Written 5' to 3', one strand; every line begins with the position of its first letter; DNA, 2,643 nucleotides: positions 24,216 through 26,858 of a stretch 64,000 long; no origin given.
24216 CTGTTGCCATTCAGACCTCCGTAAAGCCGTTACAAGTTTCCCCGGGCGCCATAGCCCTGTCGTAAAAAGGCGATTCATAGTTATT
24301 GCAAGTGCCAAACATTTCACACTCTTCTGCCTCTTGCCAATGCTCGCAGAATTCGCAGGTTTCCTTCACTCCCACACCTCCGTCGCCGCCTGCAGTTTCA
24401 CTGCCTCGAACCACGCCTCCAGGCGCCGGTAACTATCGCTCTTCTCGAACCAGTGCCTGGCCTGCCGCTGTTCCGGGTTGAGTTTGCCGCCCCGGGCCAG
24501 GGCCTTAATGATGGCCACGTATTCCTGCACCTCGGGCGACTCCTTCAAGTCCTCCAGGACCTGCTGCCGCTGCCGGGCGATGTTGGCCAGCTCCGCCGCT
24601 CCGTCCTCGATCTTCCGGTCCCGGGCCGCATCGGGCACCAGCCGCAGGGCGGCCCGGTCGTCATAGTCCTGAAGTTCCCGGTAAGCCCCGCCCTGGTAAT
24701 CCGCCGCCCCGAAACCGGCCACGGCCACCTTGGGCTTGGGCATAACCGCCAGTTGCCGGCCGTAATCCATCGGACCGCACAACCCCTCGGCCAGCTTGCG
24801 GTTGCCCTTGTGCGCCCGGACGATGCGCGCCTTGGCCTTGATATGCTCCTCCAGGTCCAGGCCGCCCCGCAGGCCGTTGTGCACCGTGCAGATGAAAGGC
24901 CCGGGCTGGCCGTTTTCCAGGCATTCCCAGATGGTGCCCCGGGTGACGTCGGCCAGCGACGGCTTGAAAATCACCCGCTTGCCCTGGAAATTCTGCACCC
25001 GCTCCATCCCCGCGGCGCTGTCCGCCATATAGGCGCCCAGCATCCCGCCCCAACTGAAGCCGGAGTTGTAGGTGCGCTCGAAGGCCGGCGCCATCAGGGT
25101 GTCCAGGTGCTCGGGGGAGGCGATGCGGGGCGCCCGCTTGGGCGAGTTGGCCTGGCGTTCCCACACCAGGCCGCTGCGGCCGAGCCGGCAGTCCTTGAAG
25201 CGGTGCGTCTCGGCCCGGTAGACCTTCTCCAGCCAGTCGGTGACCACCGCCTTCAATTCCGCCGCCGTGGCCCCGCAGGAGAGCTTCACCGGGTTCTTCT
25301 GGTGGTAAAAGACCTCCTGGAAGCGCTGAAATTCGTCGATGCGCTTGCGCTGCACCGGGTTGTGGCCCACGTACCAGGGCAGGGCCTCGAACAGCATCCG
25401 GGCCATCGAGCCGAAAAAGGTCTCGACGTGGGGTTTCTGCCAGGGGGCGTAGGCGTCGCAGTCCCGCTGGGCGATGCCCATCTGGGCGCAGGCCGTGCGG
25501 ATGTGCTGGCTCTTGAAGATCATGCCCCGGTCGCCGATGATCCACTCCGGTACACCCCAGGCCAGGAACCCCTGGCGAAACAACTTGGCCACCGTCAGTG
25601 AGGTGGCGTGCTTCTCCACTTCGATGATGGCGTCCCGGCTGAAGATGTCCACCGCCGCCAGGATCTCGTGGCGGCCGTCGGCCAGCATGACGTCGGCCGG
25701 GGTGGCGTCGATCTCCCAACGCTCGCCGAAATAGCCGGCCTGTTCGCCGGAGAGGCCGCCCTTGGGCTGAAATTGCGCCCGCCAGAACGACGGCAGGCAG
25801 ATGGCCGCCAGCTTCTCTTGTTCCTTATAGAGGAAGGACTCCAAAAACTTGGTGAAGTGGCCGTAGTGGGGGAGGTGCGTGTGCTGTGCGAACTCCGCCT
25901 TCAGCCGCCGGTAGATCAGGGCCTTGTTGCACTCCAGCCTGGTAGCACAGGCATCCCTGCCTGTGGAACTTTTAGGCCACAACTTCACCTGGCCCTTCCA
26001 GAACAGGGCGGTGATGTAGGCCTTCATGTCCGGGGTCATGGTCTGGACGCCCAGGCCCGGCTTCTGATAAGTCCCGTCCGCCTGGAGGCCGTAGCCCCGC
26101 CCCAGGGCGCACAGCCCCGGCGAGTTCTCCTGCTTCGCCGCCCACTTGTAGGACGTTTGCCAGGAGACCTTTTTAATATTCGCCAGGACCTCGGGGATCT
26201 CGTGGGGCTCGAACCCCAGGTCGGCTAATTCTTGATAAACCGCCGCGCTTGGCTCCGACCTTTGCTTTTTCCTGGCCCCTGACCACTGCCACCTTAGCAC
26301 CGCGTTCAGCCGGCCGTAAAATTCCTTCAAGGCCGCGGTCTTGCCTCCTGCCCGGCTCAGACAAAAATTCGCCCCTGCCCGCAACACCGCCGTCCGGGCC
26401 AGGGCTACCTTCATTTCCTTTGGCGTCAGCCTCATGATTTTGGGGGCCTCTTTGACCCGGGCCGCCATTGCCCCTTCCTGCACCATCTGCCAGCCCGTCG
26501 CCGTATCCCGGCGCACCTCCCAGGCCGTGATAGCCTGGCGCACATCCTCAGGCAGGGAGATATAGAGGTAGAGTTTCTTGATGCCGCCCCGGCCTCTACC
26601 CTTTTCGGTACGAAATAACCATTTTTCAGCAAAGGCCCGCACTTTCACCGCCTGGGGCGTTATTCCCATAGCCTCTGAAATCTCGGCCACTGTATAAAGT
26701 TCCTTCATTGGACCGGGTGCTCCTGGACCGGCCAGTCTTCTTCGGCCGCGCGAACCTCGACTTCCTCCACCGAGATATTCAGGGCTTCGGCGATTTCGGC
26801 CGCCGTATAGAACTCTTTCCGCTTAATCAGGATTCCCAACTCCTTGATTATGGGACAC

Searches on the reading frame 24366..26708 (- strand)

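Call 7: search_protein_families(library=pfam, max_evalue=0.01, proteins=[window:24366-26708:-])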
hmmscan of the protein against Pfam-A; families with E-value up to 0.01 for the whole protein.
window:24366-26708:- (780 aa): 2 families
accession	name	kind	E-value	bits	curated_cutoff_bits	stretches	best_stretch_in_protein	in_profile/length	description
PF00665.32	rve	-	5.6e-08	33.4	32.6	1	329-422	6-102/102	Integrase core domain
PF08281.18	Sigma70_r4_2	-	0.0096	16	25.7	0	5-25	27-47/54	Sigma-70, region 4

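Call 8: search_protein_families(library=phrogs, max_evalue=0.01, proteins=[window:24366-26708:-])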
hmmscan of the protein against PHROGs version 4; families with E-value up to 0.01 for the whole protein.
window:24366-26708:- (780 aa): 4 families
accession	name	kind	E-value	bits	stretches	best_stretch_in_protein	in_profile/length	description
phrog_310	-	integration and excision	6.3e-52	178.3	1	1-762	6-668/696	transposase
phrog_13142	-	unknown function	1.4e-05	26.1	1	1-65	4-68/168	-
phrog_8463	-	integration and excision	2.6e-05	24.3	1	327-440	140-262/380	transposase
phrog_956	-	integration and excision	0.0073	16.4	0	339-441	54-159/436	transposase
